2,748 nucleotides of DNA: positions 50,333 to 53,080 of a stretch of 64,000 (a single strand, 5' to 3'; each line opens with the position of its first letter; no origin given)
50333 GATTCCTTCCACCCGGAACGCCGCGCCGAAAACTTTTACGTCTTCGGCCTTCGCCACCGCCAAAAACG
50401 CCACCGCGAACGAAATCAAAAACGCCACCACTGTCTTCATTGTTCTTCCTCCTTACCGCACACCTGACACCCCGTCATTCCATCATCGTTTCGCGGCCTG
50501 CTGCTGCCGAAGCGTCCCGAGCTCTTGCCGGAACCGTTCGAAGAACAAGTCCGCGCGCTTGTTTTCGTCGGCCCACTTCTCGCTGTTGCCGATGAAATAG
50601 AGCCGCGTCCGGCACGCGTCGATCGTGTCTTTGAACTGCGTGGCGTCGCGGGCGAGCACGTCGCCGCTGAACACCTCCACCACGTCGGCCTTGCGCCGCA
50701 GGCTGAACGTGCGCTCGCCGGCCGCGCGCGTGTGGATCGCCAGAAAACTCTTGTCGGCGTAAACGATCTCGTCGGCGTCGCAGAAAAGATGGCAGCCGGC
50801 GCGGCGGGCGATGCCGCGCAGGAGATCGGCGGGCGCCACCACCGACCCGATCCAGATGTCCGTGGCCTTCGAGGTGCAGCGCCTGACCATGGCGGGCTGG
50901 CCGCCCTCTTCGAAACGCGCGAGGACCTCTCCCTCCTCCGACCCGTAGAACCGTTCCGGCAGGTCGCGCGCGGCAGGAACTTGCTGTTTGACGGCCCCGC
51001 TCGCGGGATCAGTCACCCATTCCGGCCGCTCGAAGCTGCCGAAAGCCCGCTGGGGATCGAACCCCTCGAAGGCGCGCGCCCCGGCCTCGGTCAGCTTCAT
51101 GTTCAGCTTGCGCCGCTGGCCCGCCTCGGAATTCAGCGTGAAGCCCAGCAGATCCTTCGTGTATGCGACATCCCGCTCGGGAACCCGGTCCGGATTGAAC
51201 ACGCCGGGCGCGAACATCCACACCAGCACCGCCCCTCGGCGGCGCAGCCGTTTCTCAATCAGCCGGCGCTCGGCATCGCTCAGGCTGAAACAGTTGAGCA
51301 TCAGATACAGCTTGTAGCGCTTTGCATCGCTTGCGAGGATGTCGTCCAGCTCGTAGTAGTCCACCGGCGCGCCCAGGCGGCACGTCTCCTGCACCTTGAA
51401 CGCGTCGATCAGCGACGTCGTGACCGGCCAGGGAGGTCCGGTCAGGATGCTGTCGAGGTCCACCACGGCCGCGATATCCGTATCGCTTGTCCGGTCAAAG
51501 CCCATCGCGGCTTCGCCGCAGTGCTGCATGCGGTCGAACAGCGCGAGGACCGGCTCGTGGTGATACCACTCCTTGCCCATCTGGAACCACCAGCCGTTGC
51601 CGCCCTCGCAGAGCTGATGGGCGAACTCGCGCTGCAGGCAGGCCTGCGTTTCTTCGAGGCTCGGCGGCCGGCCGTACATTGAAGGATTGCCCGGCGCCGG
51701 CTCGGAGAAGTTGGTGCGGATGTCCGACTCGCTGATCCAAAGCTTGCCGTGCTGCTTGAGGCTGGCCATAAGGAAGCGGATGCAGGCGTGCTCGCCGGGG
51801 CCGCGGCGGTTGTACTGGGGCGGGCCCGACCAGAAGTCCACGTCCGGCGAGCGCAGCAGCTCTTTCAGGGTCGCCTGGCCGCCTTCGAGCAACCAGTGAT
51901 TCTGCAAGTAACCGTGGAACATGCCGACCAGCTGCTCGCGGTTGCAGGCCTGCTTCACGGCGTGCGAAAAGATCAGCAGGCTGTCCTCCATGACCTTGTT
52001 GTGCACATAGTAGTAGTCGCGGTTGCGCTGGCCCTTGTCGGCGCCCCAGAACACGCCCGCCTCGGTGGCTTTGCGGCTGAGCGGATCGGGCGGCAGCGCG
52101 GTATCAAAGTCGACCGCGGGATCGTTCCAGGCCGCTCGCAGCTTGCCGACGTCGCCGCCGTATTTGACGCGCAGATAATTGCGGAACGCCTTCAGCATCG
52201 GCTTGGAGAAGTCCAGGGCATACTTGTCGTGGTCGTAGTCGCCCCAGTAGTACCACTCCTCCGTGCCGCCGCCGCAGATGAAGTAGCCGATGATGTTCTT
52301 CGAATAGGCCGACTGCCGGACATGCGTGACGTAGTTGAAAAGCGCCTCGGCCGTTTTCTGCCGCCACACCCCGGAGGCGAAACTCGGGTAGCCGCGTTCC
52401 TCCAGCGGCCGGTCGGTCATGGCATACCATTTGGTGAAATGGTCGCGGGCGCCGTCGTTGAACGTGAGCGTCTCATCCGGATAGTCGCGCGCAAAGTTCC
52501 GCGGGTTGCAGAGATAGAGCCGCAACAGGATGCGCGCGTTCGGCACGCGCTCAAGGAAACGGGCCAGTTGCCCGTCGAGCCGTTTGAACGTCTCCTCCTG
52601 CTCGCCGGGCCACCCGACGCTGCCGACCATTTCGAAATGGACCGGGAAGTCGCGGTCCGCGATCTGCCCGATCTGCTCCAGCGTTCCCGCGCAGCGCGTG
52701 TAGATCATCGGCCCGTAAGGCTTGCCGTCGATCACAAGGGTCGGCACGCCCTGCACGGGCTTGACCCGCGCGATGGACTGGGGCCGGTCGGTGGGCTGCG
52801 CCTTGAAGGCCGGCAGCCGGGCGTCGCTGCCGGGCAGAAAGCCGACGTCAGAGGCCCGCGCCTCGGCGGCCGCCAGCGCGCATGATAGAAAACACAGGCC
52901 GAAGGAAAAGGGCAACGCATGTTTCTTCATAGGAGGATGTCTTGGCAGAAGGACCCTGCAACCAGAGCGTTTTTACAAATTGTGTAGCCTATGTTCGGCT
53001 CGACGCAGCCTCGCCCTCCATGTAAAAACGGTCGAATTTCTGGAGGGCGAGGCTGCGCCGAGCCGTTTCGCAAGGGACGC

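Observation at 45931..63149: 17-kb single-strand locus of secreted, mostly non-classical glycan-active proteins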

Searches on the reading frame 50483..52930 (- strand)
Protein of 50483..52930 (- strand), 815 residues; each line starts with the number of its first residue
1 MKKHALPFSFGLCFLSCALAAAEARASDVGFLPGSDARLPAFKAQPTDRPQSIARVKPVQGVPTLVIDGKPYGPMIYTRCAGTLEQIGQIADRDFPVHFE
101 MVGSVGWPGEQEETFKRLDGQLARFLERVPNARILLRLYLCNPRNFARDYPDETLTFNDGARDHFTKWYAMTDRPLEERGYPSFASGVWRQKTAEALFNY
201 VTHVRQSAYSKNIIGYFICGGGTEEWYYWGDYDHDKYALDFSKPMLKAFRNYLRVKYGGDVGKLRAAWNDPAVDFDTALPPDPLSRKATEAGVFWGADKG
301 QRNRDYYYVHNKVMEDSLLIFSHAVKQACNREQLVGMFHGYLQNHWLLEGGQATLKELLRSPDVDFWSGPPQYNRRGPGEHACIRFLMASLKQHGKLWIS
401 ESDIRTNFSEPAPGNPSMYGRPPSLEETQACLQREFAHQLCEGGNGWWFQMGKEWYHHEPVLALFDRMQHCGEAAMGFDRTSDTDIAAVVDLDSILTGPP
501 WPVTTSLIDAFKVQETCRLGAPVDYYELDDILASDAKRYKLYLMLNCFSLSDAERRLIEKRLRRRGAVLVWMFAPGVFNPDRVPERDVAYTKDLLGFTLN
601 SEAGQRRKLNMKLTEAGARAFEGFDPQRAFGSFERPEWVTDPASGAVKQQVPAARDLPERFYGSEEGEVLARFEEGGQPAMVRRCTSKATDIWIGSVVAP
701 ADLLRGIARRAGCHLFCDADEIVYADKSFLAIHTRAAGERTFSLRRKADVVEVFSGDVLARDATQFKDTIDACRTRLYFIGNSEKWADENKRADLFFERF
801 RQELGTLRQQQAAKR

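Call 5: search_protein_families(library=pfam, proteins=[window:50483-52930:-], max_evalue=0.01)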
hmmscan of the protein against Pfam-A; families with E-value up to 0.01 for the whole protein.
window:50483-52930:- (815 aa): 0 families

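Call 7: search_protein_families(library=ncbifam, proteins=[window:50483-52930:-], max_evalue=0.1)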
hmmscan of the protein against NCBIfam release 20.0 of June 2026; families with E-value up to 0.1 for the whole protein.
window:50483-52930:- (815 aa): 0 families

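Call 9: search_protein_families(library=pfam, proteins=[window:50483-52930:-], max_evalue=10)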
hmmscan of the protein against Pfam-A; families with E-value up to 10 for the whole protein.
window:50483-52930:- (815 aa): 0 families

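Call 10: search_solved_structures(query=window:50483-52930:-, max_evalue=1)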
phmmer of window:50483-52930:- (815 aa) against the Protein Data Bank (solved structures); distinct sequences matched with E-value up to 1: 3.
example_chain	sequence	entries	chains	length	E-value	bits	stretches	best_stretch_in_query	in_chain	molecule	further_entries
9xnl_A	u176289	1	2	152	0.55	11.6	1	726-804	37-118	Interferon 4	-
2b4l_A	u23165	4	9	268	0.66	11.3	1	625-683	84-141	Glycine betaine-binding protein | Glycine betaine ABC transport system glycine betaine-binding protein OpuAC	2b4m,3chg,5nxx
1xqo_A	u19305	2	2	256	0.83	11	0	211-266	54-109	8-oxoguanine DNA glycosylase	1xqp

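Call 15: find_encoding_contigs(protein=window:50483-52930:-, flank=10000, max_places=4)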
Protein window:50483-52930:- (815 aa): no gene with exactly this product is on record in the collection.

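Call 16: find_homologous_proteins(query=window:50483-52930:-)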
Query window:50483-52930:- (815 aa): 75 proteins with E <= 0.001 among 8000 candidates.
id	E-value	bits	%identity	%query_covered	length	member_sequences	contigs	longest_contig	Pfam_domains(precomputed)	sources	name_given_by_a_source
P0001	0.0e+0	1937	100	100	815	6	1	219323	-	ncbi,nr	ncbi:MAG TPA: hypothetical protein PKM57_02170 [Kiritimatiellia bacterium]|nr:hypothetical protein [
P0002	0.0e+0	1725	88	100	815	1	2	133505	-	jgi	jgi:hypothetical protein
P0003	0.0e+0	1482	77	96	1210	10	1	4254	-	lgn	-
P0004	0.0e+0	1465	77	96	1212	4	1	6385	-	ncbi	ncbi:MAG: hypothetical protein WA117_15595 [Verrucomicrobiia bacterium]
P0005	0.0e+0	1458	77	95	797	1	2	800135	-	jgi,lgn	jgi:hypothetical protein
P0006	0.0e+0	1452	74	100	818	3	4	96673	-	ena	-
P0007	0.0e+0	1380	73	96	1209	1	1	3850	-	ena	-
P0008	0.0e+0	1367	72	96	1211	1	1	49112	-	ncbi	-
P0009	0.0e+0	1349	72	95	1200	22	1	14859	-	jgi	-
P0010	0.0e+0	1346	71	95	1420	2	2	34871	-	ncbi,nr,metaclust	ncbi:MAG: hypothetical protein A3K19_17835 [Lentisphaerae bacterium RIFOXYB12_FULL_65_16]|nr:MAG: hy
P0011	0.0e+0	1343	72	96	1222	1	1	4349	-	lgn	-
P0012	0.0e+0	1329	70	96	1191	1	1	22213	-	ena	-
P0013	0.0e+0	1312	69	96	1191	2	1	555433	-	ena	-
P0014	0.0e+0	1300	69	95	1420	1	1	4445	-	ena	-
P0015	0.0e+0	1295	69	96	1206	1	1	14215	-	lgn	-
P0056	3.9e-95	338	33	90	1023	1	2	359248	PF02449.22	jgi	jgi:hypothetical protein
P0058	1.2e-83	300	30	90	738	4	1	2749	PF02449.22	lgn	-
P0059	1.4e-82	296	28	88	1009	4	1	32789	PF06452.17,PF02449.22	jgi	-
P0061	1.0e-79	287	30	94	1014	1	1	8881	PF02449.22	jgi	-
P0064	4.6e-74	268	28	90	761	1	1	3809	PF02449.22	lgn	-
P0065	3.3e-73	265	29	87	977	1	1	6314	PF02449.22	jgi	jgi:Beta-galactosidase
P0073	5.9e-24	103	26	55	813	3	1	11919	PF02449.22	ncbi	-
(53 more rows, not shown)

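Call 17: find_encoding_contigs(protein=P0002, flank=10000, max_places=2)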
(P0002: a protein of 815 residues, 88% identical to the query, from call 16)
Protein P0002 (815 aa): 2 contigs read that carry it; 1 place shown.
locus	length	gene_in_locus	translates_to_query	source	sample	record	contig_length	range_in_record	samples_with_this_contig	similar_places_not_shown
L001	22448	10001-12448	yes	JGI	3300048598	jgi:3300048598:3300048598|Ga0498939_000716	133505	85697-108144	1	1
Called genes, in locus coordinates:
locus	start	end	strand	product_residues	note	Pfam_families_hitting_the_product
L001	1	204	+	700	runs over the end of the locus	-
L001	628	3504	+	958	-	PF11790:Glyco_hydro_cc (faint)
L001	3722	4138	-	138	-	PF01894:YjbQ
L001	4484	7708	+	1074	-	PF13385:Laminin_G_3, PF14307:Glyco_tran_WbsX, PF13385:Laminin_G_3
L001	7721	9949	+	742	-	PF08309:LVIVD (faint)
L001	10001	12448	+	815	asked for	-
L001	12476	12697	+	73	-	-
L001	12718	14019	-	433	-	PF13407:Peripla_BP_4, PF13377:Peripla_BP_3, PF12833:HTH_18, PF00165:HTH_AraC (weak)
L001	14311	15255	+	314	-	PF00294:PfkB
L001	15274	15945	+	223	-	PF01081:Aldolase, PF02581:TMP-TENI (faint)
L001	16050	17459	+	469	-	-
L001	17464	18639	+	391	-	PF02746:MR_MLE_N, PF13378:MR_MLE_C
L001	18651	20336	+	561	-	-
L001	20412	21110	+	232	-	-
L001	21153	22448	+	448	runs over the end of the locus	PF03781:FGE-sulfatase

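Call 18: find_encoding_contigs(protein=P0005, flank=10000, max_places=2)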
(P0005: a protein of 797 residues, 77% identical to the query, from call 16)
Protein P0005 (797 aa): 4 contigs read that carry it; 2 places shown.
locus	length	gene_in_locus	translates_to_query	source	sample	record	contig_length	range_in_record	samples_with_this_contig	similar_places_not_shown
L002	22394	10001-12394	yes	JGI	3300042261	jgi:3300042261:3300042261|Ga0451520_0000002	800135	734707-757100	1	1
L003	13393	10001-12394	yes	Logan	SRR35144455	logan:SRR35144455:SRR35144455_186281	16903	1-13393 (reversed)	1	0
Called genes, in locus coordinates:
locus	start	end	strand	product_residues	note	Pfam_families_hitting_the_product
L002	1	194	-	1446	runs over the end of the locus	PF00989:PAS, PF08448:PAS_4, PF13426:PAS_9, PF08448:PAS_4, PF08447:PAS_3, PF08447:PAS_3, PF00512:HisKA, PF02518:HATPase_c, +3 more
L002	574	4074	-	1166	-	PF13385:Laminin_G_3, PF00054:Laminin_G_1 (faint), PF02210:Laminin_G_2 (faint), PF13385:Laminin_G_3, PF13229:Beta_helix, PF22352:K319L-like_PKD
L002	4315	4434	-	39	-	-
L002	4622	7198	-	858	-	-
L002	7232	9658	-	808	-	PF16147:DUF4855, PF00754:F5_F8_type_C (faint)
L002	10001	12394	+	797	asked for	-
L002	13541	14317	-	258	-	PF01925:TauE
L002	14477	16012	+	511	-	PF12708:Pect-lyase_RHGA_epim, PF00295:Glyco_hydro_28, PF13229:Beta_helix (faint)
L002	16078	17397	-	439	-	PF01408:GFO_IDH_MocA, PF22725:GFO_IDH_MocA_C3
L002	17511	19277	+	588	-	PF02463:SMC_N, PF13476:AAA_23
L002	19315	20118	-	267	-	-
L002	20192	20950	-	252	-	-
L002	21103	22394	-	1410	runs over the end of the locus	PF18582:HZS_alpha, PF00754:F5_F8_type_C, PF22633:F5_F8_type_C_2, PF03781:FGE-sulfatase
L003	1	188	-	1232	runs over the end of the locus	?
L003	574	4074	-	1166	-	PF13385:Laminin_G_3, PF00054:Laminin_G_1 (faint), PF02210:Laminin_G_2 (faint), PF13385:Laminin_G_3, PF13229:Beta_helix, PF22352:K319L-like_PKD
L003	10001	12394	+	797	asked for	-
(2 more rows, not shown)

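Call 19: find_encoding_contigs(protein=P0013, flank=10000, max_places=2)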
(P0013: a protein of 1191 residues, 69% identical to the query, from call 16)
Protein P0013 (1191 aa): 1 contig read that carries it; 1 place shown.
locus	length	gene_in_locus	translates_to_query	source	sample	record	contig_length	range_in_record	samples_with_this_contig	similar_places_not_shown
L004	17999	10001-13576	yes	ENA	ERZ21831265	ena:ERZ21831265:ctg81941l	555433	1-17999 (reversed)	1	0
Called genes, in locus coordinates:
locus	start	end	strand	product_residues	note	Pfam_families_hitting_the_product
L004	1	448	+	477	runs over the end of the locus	PF00206:Lyase_1, PF10397:ADSL_C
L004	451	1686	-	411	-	PF00685:Sulfotransfer_1, PF13469:Sulfotransfer_3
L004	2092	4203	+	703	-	PF00771:FHIPEP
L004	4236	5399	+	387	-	PF13191:AAA_16 (faint), PF13401:AAA_22 (faint), PF00448:SRP54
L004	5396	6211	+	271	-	PF01656:CbiA, PF02374:ArsA_ATPase (weak), PF06564:CBP_BcsQ (faint), PF10609:ParA (weak), PF13614:AAA_31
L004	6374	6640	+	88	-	-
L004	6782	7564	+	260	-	PF04542:Sigma70_r2, PF04539:Sigma70_r3, PF08281:Sigma70_r4_2 (weak), PF04545:Sigma70_r4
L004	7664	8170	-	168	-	-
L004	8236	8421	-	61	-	-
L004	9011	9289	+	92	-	PF04316:FlgM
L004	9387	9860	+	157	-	PF01475:FUR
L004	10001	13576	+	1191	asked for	-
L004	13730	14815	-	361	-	PF01312:Bac_export_2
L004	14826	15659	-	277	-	PF01311:Bac_export_1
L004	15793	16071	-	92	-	PF01311:Bac_export_1 (weak), PF01313:Bac_export_3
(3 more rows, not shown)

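Call 22: search_solved_structures(query=A1, max_evalue=1)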
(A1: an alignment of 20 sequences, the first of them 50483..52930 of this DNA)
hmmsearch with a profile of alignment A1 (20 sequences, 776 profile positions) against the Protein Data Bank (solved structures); distinct sequences matched with E-value up to 1: 14.
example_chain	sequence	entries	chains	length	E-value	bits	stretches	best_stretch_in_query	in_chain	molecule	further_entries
4uni_A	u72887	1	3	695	4.2e-06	28.3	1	199-244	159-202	BETA-GALACTOSIDASE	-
4uoq_A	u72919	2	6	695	4.2e-06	28.3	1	199-244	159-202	BETA-GALACTOSIDASE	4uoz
6lvw_A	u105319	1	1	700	2e-05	26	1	46-256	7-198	Beta-galactosidase Bga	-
6y2k_A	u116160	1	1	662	2.6e-05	25.6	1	197-323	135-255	beta-galactosidase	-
3tts_A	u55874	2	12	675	0.00012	23.4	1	214-244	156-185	Beta-galactosidase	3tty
4ucf_A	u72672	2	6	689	0.00017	23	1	59-243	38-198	BETA-GALACTOSIDASE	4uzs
8ibt_A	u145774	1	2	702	0.00044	21.6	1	199-243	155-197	Beta-galactosidase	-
8ibr_A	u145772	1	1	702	0.00044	21.6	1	199-243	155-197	Beta-galactosidase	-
8ibs_A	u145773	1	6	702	0.00045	21.6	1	199-243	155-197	Beta-galactosidase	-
9ta3_A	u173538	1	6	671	0.0012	20.2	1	58-243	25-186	Beta-galactosidase LacZ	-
1kwg_A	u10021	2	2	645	0.0067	17.7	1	209-244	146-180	BETA-GALACTOSIDASE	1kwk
5dfa_A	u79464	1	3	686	0.0072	17.6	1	218-242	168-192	Beta-galactosidase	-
4oif_A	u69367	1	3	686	0.0072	17.6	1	218-242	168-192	Beta-galactosidase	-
3voc_A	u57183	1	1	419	0.057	14.6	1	208-256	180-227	Beta/alpha-amylase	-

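Call 59: predict_structure(alignment_id=A1)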
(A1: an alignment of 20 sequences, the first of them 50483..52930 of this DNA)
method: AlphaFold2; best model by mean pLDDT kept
length: 815 residues; sequences in the alignment: 20
mean_pLDDT: 88.8   pTM: 0.89
mean pLDDT of the five models: 88.8, 87.2, 86.4, 85.8, 85.3
residues with pLDDT >= 90: 570; 70-90: 186; 50-70: 22; < 50: 37
segments of 3 or more residues with pLDDT < 50: 1-37
pLDDT, mean of each block of 10 residues (from residue 1): 33 41 32 50 90 95 95 89 90 94 88 95 95 95 88 94 81 85 92 96 97 95 70 88 96 96 94 96 85 85 94 93 96 92 74 90 94 84 89 95 88 60 91 95 91 89 95 95 95 92 89 91 96 94 97 97 96 96 91 92 89 93 87 82 74 87 93 95 95 95 94 95 96 96 97 96 97 97 97 95 96 87
secondary structure, 60 per line:
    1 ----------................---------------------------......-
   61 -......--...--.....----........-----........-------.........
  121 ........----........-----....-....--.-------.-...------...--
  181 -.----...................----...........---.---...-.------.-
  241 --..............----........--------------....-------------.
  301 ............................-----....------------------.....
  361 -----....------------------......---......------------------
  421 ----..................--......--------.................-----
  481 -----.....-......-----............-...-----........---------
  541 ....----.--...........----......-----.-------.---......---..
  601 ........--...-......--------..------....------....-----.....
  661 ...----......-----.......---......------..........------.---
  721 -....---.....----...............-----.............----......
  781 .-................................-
elements in order (helices of 4 or more, strands of 3 or more residues): H11-26 E54-59 E62-67 E70-72 E75-79 H84-91 E97-104 H112-128 E133-140 H146-149 H187-205 E213-220 H243-256 H261-268 H283-286 H300-328 E334-337 H356-360 E366-369 H388-393 E397-402 H425-442 E445-450 H459-475 E486-490 H492-497 H503-514 E524-527 H528-531 E541-544 H552-562 E567-572 H590-595 E599-608 E611-613 H615-620 E637-640 E647-650 E656-663 E668-673 E679-685 E689-694 H701-710 E722-725 E729-733 E738-752 E758-770 E775-781 H783-814
